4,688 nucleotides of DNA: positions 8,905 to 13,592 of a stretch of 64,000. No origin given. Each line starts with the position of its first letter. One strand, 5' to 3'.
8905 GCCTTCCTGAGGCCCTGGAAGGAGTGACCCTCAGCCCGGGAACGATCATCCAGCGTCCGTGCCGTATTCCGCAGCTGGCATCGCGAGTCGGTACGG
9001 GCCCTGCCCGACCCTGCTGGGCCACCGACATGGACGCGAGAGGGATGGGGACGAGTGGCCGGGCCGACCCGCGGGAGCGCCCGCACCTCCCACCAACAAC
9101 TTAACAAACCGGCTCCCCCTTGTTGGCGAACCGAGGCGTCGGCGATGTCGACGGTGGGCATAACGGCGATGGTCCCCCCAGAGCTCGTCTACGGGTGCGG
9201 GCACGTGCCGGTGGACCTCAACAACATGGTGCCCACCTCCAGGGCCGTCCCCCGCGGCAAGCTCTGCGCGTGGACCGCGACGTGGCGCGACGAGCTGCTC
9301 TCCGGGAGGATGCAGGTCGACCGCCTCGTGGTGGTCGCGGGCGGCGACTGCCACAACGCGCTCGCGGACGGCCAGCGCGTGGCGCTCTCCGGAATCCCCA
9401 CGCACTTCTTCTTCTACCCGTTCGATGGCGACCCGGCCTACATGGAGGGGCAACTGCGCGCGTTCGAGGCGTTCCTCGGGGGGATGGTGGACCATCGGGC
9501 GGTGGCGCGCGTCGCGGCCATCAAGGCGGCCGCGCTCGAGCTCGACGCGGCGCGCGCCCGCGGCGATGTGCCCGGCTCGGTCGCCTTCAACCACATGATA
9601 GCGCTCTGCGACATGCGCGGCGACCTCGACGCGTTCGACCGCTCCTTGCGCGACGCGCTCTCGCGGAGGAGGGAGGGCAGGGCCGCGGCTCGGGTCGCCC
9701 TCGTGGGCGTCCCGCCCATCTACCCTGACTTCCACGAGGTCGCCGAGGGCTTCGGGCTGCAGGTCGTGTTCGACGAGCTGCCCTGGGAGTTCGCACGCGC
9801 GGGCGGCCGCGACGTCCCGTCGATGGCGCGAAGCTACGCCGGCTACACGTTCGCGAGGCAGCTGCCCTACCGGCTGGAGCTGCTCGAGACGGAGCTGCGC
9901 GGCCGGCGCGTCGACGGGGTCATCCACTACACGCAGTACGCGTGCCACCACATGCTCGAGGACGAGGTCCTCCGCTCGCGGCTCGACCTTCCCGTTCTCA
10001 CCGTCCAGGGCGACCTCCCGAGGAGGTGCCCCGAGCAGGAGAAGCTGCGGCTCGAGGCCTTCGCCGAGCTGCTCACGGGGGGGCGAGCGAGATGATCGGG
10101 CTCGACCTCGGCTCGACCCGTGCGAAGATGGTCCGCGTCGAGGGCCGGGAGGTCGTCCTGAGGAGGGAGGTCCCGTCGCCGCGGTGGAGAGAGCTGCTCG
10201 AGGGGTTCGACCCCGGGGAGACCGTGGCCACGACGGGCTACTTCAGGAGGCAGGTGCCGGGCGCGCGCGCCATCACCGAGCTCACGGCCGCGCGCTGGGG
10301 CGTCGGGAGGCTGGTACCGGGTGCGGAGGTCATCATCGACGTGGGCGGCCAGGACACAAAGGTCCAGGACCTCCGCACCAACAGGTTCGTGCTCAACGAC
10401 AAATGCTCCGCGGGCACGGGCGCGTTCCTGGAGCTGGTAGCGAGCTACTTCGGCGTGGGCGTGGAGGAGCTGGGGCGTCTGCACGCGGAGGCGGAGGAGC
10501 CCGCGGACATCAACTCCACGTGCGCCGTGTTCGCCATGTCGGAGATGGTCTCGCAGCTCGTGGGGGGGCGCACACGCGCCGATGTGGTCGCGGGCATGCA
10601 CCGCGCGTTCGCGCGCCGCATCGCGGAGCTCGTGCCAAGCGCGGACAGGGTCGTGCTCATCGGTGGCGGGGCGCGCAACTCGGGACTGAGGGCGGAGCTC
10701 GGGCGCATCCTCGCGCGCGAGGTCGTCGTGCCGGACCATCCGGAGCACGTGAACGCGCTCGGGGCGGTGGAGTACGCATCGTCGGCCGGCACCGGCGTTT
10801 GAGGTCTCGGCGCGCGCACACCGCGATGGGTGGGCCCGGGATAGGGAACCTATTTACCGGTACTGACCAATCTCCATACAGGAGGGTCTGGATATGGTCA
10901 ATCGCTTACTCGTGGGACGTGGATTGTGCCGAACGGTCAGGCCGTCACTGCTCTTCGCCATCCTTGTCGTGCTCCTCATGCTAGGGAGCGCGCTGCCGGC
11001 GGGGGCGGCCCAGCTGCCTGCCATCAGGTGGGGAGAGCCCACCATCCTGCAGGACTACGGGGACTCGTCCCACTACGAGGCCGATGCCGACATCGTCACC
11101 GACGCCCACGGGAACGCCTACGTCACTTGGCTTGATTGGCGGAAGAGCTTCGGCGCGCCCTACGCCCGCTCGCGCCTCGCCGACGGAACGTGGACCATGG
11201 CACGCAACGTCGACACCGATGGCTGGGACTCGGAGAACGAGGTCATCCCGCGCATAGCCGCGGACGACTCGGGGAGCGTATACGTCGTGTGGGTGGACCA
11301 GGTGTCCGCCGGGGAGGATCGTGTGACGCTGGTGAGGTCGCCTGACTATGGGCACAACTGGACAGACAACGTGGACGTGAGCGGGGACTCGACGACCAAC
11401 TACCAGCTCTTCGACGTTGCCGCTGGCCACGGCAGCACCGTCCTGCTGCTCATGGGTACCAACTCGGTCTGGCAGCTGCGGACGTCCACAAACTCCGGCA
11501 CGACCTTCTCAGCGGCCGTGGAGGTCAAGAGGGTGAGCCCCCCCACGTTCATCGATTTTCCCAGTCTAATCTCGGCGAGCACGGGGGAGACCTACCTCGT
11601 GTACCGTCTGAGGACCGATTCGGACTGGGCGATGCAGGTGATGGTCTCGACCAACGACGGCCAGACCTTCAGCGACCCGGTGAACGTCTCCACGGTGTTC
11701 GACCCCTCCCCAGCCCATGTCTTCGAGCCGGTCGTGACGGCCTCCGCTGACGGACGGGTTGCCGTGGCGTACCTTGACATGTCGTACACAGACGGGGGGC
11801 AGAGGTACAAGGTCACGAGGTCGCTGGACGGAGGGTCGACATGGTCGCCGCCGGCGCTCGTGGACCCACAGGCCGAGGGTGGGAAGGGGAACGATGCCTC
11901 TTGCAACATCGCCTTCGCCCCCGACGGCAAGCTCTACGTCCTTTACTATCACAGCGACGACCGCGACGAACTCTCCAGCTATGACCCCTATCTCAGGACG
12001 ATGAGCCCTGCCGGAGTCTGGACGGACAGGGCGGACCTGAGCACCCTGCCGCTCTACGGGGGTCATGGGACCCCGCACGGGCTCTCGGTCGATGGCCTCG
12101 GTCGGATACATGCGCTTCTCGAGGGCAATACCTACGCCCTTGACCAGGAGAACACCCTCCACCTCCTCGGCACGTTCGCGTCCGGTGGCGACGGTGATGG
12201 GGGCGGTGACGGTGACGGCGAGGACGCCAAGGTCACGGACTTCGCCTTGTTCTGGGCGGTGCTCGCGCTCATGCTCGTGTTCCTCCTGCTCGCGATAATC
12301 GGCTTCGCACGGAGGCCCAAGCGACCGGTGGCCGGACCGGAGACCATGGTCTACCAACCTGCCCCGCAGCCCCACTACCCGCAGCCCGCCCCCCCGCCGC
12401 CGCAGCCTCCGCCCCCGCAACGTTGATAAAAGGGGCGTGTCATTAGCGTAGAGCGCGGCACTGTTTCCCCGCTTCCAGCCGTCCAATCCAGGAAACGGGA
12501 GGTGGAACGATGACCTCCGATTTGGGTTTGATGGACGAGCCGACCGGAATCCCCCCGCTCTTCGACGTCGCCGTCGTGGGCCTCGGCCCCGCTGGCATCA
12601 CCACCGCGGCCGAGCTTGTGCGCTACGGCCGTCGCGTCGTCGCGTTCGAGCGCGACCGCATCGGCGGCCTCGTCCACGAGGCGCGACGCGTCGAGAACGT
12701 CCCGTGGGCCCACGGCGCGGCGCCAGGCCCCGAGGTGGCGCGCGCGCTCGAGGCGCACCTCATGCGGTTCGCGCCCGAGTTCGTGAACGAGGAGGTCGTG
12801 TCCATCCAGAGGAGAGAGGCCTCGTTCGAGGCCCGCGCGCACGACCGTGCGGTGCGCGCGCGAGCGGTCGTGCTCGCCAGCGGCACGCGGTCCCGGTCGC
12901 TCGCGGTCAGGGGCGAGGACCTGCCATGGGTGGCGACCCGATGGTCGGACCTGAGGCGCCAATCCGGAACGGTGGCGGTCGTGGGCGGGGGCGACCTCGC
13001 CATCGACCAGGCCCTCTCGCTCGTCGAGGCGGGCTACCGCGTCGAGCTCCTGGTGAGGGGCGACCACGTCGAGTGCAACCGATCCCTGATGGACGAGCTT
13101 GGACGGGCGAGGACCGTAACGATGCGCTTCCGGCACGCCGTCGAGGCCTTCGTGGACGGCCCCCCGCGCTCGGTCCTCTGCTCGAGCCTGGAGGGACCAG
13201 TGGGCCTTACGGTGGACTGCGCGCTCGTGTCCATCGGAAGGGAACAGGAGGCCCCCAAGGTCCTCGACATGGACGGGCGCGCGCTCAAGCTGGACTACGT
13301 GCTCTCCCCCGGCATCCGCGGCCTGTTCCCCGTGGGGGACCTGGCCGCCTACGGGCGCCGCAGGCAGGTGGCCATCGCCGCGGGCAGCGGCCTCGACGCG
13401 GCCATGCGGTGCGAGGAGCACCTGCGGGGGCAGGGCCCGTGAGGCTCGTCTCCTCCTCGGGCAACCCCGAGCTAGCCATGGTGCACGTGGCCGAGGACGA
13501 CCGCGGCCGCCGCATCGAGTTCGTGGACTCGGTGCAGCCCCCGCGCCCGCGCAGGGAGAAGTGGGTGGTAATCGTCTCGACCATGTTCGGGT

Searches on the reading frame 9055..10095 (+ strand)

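Call 9: search_protein_families(library=pfam, proteins=[window:9055-10095:+])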
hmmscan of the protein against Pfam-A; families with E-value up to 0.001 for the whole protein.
window:9055-10095:+ (346 aa): 1 family
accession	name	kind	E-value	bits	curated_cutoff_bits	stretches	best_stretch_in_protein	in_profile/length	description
PF06050.19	HGD-D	-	2.7e-22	80.2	28.4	1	38-340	2-342/342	2-hydroxyglutaryl-CoA dehydratase, D-component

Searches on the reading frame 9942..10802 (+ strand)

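Call 40: search_protein_families(library=pfam, proteins=[window:9942-10802:+], max_evalue=0.01)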
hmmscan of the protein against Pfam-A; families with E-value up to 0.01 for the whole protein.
window:9942-10802:+ (286 aa): 3 families
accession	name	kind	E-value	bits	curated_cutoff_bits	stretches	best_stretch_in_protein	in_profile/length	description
PF01869.26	BcrAD_BadFG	-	1.3e-33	117.1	31.5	1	96-279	68-271/271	BadF/BadG/BcrA/BcrD ATPase family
PF06723.19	MreB_Mbl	-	0.005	16.2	27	0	235-280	275-320/327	MreB/Mbl protein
PF02782.22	FGGY_C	-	0.0052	17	27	0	232-279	149-194/198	FGGY family of carbohydrate kinases, C-terminal domain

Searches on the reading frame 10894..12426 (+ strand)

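Call 9: search_protein_families(library=pfam, proteins=[window:10894-12426:+])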
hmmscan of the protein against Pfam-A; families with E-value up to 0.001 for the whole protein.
window:10894-12426:+ (510 aa): 1 family
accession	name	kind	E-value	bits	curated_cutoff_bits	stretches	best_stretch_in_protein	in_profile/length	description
PF13088.12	BNR_2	-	2.7e-13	50.4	31.4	1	193-386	84-258/277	BNR repeat-like domain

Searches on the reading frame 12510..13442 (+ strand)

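Call 9: search_protein_families(library=pfam, proteins=[window:12510-13442:+])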
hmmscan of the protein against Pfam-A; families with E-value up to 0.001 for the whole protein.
window:12510-13442:+ (310 aa): 8 families
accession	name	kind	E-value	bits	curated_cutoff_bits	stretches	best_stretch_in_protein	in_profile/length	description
PF07992.20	Pyr_redox_2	-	1.4e-23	84.2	26.1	1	18-291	1-290/291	Pyridine nucleotide-disulphide oxidoreductase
PF13738.12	Pyr_redox_3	-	1.7e-15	57.5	30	1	93-190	101-202/305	Pyridine nucleotide-disulphide oxidoreductase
PF00070.33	Pyr_redox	-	3.7e-09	37.4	22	1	155-215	2-67/82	Pyridine nucleotide-disulphide oxidoreductase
PF01266.30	DAO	-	5.3e-07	29.9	27.9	1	19-52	1-35/353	FAD dependent oxidoreductase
PF13450.12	NAD_binding_8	-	3.7e-06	27.6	21.9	1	22-70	1-49/68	NAD(P)-binding Rossmann-like domain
PF03486.20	HI0933_like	-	3.6e-05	23.8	50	0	19-49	2-32/244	HI0933-like protein Rossmann domain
PF01494.25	FAD_binding_3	-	0.00052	19.8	22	0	19-49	3-33/349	FAD binding domain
PF13454.12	NAD_binding_9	-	0.00094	19.6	21.8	0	82-126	109-154/155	FAD-NAD(P)-binding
